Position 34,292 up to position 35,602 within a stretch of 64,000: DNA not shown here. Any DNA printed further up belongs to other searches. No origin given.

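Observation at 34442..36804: Tandem paralogs of an undescribed Cys-motif (CPCY) protein family next to an RHH regulator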

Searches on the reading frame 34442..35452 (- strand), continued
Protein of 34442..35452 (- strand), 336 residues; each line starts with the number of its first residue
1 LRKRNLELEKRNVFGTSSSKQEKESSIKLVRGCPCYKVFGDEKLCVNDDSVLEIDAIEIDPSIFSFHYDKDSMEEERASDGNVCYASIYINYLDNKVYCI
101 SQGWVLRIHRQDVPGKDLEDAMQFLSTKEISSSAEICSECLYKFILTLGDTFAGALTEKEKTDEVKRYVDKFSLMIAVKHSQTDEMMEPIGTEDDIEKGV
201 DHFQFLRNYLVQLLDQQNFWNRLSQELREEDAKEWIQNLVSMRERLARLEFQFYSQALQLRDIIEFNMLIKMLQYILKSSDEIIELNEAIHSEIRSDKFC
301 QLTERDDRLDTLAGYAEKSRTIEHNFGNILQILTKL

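Call 58: list_cluster_members(proteins=[P0269, P0272, P0273, P0275, P0277, P0282, P0284, P0289, P0297, P0295])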
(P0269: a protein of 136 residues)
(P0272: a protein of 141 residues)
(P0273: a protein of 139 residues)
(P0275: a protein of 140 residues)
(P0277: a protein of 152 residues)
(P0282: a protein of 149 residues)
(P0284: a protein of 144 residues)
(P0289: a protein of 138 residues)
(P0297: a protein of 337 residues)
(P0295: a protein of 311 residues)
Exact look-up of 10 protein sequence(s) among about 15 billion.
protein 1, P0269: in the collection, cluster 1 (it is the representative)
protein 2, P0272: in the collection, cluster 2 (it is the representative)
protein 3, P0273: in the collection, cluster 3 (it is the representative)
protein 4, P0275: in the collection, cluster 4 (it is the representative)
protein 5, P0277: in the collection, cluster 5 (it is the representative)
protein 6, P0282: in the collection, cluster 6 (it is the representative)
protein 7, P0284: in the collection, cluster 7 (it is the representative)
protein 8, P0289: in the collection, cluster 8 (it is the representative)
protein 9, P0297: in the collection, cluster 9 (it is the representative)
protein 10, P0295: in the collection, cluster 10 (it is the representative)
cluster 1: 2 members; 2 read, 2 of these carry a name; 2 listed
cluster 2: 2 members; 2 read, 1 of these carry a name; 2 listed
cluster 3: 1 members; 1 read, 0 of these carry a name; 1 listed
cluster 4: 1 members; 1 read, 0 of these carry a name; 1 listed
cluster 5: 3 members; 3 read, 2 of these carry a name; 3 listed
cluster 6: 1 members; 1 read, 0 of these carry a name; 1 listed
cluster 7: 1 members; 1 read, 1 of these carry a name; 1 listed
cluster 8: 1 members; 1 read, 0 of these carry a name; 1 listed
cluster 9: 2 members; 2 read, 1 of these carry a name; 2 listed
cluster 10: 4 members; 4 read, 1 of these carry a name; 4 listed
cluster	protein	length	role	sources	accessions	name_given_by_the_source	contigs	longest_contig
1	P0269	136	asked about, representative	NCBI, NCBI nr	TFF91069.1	hypothetical protein EU545_05785 [Candidatus Thorarchaeota archaeon] | MAG: hypothetical protein EU545_05785 [Candidatus Thorarchaeota archaeon]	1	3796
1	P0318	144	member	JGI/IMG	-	hypothetical protein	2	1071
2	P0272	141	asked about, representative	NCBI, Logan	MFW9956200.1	MAG: hypothetical protein ACFFD3_16760 [Candidatus Thorarchaeota archaeon]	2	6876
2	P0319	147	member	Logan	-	-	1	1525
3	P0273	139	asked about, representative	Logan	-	-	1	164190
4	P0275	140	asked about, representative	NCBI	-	-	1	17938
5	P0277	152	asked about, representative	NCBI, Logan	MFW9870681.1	MAG: hypothetical protein ACFFEL_13725 [Candidatus Thorarchaeota archaeon]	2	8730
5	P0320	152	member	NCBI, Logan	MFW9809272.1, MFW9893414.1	MAG: hypothetical protein ACFFE6_07820 [Candidatus Thorarchaeota archaeon]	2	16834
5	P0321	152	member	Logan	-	-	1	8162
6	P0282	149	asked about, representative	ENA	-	-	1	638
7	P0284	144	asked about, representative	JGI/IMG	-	hypothetical protein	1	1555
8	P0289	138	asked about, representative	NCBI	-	-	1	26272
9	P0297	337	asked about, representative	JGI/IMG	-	-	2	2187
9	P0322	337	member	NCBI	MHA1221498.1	MAG: ADP-ribosylation factor family protein [Candidatus Heimdallarchaeota archaeon]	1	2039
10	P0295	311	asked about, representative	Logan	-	-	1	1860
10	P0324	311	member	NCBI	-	-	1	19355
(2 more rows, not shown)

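Call 59: find_encoding_contigs(protein=P0273, flank=6000, max_places=2)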
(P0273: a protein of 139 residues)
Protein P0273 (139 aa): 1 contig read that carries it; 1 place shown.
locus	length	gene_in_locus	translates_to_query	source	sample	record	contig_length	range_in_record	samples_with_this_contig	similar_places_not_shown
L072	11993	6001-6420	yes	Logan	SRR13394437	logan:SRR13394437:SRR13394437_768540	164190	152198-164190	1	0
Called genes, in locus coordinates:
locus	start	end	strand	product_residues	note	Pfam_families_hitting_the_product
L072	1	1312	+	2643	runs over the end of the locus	PF14783:BBS2_Mid (faint), PF23743:Beta-prop_BBS7 (faint), PF01839:FG-GAP (faint), PF13360:PQQ_2 (faint), PF13517:FG-GAP_3 (weak), PF23727:Beta-prop_FAM234A_B (faint), PF25292:Beta-prop_CGLA, PF13517:FG-GAP_3 (weak)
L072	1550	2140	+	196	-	-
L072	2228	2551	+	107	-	-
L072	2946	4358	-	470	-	PF01978:TrmB, PF11495:TrmB_EBD_N (weak), PF06745:ATPase (weak), PF14417:MEDS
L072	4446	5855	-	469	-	PF07690:MFS_1, PF12832:MFS_1_like (faint)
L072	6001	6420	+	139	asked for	-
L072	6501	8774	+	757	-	-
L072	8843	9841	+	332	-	PF00248:Aldo_ket_red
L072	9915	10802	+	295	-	PF01545:Cation_efflux, PF16916:ZT_dimer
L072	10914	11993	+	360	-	?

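Call 60: find_encoding_contigs(protein=P0275, flank=6000, max_places=1)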
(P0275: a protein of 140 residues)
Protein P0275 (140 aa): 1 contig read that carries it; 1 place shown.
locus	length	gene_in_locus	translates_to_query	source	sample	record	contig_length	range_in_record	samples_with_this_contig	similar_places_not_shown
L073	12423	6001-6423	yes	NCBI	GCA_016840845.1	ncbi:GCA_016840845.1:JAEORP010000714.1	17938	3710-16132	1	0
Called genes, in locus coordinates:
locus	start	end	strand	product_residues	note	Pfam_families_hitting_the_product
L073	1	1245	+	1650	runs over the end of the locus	?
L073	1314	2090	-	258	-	PF01135:PCMT (weak), PF01209:Ubie_methyltran (weak), PF08704:GCD14 (weak), PF13489:Methyltransf_23 (weak), PF02353:CMAS, PF13847:Methyltransf_31, PF08241:Methyltransf_11, PF13649:Methyltransf_25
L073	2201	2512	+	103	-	-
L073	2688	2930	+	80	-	PF12802:MarR_2 (weak)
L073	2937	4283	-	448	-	PF01978:TrmB, PF14417:MEDS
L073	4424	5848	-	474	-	PF07690:MFS_1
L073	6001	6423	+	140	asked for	-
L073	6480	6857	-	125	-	-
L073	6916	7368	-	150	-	-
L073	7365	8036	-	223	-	PF00025:Arf (faint), PF03029:ATP_bind_1 (weak)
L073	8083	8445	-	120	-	PF03259:Robl_LC7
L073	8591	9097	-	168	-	-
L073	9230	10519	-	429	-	PF00989:PAS, PF08448:PAS_4 (weak), PF13188:PAS_8 (weak), PF08447:PAS_3, PF13426:PAS_9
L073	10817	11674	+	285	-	-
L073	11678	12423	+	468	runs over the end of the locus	-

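Call 61: find_encoding_contigs(protein=P0289, flank=6000, max_places=1)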
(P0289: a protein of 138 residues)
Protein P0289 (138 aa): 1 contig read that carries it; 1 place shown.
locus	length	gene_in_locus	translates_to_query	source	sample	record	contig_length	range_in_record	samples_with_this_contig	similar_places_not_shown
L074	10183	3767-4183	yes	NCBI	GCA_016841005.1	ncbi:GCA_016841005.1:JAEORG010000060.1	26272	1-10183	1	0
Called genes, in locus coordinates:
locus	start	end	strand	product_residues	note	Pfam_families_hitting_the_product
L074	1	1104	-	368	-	?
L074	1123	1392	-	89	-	PF12838:Fer4_7 (faint), PF00037:Fer4 (faint), PF12837:Fer4_6 (weak), PF13187:Fer4_9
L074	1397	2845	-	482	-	PF01946:Thi4 (weak), PF00890:FAD_binding_2 (faint), PF01266:DAO (faint), PF01494:FAD_binding_3, PF07992:Pyr_redox_2 (faint), PF12831:FAD_oxidored (weak)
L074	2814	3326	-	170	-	PF03551:PadR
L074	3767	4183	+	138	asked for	-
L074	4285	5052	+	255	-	PF13483:Lactamase_B_3, PF12706:Lactamase_B_2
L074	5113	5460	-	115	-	-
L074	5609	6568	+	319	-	PF01978:TrmB (faint), PF09339:HTH_IclR (faint), PF12802:MarR_2 (faint), PF13384:HTH_23 (faint), PF13404:HTH_AsnC-type, PF13412:HTH_24, PF13545:HTH_Crp_2 (faint), PF13412:HTH_24 (weak), +3 more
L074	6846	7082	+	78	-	-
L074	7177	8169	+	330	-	PF13404:HTH_AsnC-type, PF13412:HTH_24 (faint), PF13518:HTH_28 (faint)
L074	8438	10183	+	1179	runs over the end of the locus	PF08126:Propeptide_C25, PF01364:Peptidase_C25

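Call 62: find_encoding_contigs(protein=P0320, flank=6000, max_places=1)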
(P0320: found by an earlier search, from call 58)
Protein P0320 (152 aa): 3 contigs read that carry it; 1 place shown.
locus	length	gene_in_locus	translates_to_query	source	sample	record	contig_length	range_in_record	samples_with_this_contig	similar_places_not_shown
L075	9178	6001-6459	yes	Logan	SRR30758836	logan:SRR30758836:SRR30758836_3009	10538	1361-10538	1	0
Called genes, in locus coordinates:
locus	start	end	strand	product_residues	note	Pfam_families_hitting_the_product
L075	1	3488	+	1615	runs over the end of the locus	?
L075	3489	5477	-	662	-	-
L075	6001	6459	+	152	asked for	-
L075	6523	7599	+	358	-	PF00149:Metallophos, PF12850:Metallophos_2 (faint)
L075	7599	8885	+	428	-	PF02463:SMC_N, PF13175:AAA_15, PF13476:AAA_23, PF13555:AAA_29 (weak), PF13304:AAA_21 (weak)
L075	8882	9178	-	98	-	?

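Call 63: search_solved_structures(query=A2, max_evalue=10)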
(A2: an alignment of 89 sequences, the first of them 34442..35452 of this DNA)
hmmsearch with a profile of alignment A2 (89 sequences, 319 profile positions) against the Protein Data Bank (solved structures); distinct sequences matched with E-value up to 10: 18.
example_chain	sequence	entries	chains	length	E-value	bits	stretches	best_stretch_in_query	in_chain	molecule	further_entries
3l9d_A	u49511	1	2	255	0.032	16.4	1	170-280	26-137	Putative GTP pyrophosphokinase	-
1cx8_A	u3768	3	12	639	0.18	13.9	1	122-207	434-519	TRANSFERRIN RECEPTOR PROTEIN | Transferrin receptor protein 1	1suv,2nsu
3s9l_A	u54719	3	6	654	0.34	13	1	122-207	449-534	Transferrin receptor protein 1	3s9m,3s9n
6d03_A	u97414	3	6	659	0.41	12.8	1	122-207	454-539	Transferrin receptor protein 1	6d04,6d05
6wrv_A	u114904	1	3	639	0.42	12.7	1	122-207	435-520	Transferrin receptor protein 1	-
1de4_C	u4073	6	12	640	0.42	12.7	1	122-207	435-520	TRANSFERRIN RECEPTOR | Transferrin receptor protein 1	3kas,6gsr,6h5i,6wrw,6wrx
11rn_A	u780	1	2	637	0.43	12.7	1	122-207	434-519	Transferrin receptor protein 1, serum form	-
11qc_A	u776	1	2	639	0.44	12.7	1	122-207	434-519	Transferrin receptor protein 1, serum form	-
6okd_A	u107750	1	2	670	0.44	12.7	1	122-207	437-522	Transferrin receptor protein 1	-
10zg_A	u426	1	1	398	0.44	12.7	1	227-273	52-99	Glycosyl transferase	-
9gh7_A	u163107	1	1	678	0.46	12.6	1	122-207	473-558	Transferrin receptor protein 1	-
7zqs_B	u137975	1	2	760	0.53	12.4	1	122-207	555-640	Transferrin receptor protein 1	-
6so5_C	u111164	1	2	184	0.82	11.8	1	191-269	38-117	Tail-anchored protein insertion receptor WRB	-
3fm2_A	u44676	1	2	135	1.5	11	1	238-304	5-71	Uncharacterized protein, distantly related to a heme binding/degrading HemS (PF05171) fami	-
8cr2_C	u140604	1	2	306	2.2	10.4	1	191-269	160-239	Guided entry of tail-anchored proteins factor CAMLG,Guided entry of tail-anchored proteins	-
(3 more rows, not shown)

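Call 86: find_encoding_contigs(protein=P0262, flank=5000, max_places=1)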
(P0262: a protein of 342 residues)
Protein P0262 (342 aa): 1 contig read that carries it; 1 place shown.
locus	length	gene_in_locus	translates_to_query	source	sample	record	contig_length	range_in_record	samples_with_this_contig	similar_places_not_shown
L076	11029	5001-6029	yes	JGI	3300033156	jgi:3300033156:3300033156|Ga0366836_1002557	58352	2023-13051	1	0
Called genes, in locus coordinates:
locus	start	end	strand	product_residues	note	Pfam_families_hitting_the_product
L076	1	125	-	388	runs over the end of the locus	PF00108:Thiolase_N, PF08545:ACP_syn_III (faint), PF02803:Thiolase_C, PF22691:Thiolase_C_1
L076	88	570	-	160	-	-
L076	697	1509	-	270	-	PF00378:ECH_1, PF16113:ECH_2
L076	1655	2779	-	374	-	PF01210:NAD_Gly3P_dh_N (faint), PF02737:3HCDH_N, PF03721:UDPG_MGDP_dh_N, PF00725:3HCDH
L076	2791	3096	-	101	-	-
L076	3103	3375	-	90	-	-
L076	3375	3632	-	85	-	-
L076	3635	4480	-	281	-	PF00881:Nitroreductase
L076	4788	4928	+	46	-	PF01402:RHH_1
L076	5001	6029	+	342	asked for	-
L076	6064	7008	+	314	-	-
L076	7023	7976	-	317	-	PF00106:adh_short (faint), PF01073:3Beta_HSD, PF01370:Epimerase, PF02719:Polysacc_synt_2, PF04321:RmlD_sub_bind (weak), PF05368:NmrA (weak), PF13460:NAD_binding_10, PF16363:GDP_Man_Dehyd, +1 more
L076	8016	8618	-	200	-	PF03692:CxxCxxCC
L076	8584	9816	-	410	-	PF00155:Aminotran_1_2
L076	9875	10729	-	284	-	PF04015:DUF362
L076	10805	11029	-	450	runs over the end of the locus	-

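Call 87: find_encoding_contigs(protein=P0324, flank=5000, max_places=1)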
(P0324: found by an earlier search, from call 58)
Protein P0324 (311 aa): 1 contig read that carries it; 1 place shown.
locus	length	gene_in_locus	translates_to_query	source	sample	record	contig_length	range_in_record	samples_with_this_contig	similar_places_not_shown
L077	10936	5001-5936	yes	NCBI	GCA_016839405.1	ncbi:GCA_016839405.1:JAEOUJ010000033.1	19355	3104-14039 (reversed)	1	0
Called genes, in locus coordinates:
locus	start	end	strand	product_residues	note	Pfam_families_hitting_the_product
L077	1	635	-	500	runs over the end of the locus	PF00587:tRNA-synt_2b, PF03129:HGTP_anticodon, PF09180:ProRS-C_1 (weak)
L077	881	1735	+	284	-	PF13237:Fer4_10 (weak), PF14697:Fer4_21 (weak), PF12838:Fer4_7 (weak), PF25160:LdpA_Fe-S-bd (weak), PF00037:Fer4, PF12837:Fer4_6 (weak)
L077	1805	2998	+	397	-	PF01321:Creatinase_N, PF00557:Peptidase_M24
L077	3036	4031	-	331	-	PF00892:EamA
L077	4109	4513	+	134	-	PF01026:TatD_DNase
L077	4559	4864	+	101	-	PF01026:TatD_DNase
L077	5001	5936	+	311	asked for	-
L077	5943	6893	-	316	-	PF00696:AA_kinase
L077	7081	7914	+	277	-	PF13646:HEAT_2, PF03130:HEAT_PBS (faint), PF02985:HEAT (faint), PF13513:HEAT_EZ (faint), PF13646:HEAT_2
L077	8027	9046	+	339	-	PF04015:DUF362, PF00037:Fer4, PF12797:Fer4_2 (weak), PF12838:Fer4_7 (weak), PF13187:Fer4_9, PF13237:Fer4_10 (weak), PF14697:Fer4_21, PF12837:Fer4_6 (weak), +5 more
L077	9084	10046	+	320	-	PF01545:Cation_efflux, PF16916:ZT_dimer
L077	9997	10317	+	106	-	-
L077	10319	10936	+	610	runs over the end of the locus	PF01663:Phosphodiest, PF01676:Metalloenzyme, PF00884:Sulfatase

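Call 88: find_encoding_contigs(protein=P0261, flank=5000, max_places=1)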
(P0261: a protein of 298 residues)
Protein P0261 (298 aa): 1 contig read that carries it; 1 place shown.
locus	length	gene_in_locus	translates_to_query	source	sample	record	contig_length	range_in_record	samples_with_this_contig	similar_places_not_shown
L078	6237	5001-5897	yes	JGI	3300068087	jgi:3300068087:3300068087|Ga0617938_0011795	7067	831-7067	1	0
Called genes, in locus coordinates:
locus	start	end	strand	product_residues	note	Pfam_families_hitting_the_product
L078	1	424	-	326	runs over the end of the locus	PF02653:BPD_transp_2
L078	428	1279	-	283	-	PF02653:BPD_transp_2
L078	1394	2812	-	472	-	PF13458:Peripla_BP_6, PF01094:ANF_receptor (faint)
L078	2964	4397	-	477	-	PF11794:HpaB_N, PF03241:HpaB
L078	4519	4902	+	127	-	PF12680:SnoaL_2 (weak)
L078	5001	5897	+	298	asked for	-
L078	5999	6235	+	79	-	?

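Call 93: find_related_loci(query=A1, collection=viral_contigs, flank=6000)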
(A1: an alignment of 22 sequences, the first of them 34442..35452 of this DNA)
Query A1 (336 aa) in viral_contigs; peptide patterns used: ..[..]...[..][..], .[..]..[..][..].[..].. (x = any residue, [..] = any of these).
27 stretches matched a pattern, but none encodes a relative of the query by tblastn (E <= 1e-3).

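Call 110: search_protein_families(library=padloc, proteins=[window:34442-35416:-], max_evalue=0.01)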
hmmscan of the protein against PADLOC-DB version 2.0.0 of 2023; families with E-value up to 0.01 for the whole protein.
window:34442-35416:- (324 aa): 0 families

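Call 111: search_protein_families(library=phrogs, proteins=[window:34442-35416:-], max_evalue=0.01)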
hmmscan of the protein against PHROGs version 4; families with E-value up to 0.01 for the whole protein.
window:34442-35416:- (324 aa): 0 families
